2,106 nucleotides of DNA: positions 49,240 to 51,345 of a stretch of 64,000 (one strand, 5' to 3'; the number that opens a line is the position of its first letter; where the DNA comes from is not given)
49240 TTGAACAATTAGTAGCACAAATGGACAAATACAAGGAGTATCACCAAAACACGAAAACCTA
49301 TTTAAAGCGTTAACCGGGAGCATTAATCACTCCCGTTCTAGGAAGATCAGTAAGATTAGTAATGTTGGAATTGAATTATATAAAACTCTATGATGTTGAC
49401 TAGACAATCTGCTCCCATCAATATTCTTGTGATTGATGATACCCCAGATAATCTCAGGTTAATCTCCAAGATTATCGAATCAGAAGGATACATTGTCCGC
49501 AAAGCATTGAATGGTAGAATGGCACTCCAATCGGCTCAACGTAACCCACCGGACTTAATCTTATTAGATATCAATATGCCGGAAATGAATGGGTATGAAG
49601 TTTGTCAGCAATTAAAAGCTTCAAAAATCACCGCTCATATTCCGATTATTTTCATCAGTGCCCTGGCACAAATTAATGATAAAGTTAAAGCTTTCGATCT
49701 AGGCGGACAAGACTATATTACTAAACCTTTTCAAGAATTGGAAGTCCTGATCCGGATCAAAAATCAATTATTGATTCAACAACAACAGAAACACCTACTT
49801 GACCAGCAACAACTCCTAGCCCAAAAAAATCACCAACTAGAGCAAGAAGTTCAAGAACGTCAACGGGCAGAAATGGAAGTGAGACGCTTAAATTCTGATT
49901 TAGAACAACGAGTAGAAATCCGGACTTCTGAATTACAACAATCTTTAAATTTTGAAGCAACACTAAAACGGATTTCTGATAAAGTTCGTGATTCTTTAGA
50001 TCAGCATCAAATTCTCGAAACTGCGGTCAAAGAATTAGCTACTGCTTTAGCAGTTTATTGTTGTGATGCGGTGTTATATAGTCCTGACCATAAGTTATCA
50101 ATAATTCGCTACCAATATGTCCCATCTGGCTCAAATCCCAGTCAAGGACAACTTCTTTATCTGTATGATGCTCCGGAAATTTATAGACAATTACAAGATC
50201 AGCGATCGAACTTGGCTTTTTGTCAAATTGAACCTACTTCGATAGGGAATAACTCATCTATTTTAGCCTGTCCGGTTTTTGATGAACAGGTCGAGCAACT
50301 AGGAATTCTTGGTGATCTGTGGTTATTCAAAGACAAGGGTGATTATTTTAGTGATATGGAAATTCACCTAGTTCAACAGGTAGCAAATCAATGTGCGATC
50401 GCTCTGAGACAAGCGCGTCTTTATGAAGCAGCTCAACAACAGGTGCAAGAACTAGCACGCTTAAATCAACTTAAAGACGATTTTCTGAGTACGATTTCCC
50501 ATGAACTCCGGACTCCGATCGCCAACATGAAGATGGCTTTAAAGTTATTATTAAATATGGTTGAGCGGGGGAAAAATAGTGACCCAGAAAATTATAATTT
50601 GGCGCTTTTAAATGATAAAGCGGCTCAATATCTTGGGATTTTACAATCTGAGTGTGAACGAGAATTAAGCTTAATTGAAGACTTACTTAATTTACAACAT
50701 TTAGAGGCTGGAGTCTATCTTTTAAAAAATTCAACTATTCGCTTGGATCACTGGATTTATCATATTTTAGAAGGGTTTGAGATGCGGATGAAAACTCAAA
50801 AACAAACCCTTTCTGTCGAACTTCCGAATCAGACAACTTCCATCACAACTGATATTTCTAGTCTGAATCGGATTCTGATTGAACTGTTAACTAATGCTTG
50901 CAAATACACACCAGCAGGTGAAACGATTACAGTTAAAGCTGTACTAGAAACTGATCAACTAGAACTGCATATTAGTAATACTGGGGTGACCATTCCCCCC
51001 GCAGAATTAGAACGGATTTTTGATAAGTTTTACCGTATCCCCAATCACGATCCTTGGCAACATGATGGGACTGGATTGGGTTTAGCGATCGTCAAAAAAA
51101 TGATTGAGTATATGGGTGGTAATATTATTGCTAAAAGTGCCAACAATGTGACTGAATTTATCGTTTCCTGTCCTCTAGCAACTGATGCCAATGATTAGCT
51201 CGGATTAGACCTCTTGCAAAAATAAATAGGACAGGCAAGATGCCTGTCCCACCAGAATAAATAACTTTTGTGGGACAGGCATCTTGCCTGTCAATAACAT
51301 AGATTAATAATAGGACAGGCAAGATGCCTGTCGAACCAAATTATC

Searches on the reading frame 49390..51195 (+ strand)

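Call 78: search_protein_families(library=pfam, proteins=[window:49390-51195:+], max_evalue=0.00001)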
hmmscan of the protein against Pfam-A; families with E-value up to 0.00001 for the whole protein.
window:49390-51195:+ (602 aa): 3 families
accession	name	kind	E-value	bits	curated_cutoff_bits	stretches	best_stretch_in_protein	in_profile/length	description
PF00072.30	Response_reg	-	1.7e-30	105.9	30.2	1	12-122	1-109/111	Response regulator receiver domain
PF02518.31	HATPase_c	-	1.8e-22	80.3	26.4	1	488-597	2-110/111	Histidine kinase-, DNA gyrase B-, and HSP90-like ATPase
PF00512.31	HisKA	-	1.7e-13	50.8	26.9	1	362-441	2-66/66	His Kinase A (phospho-acceptor) domain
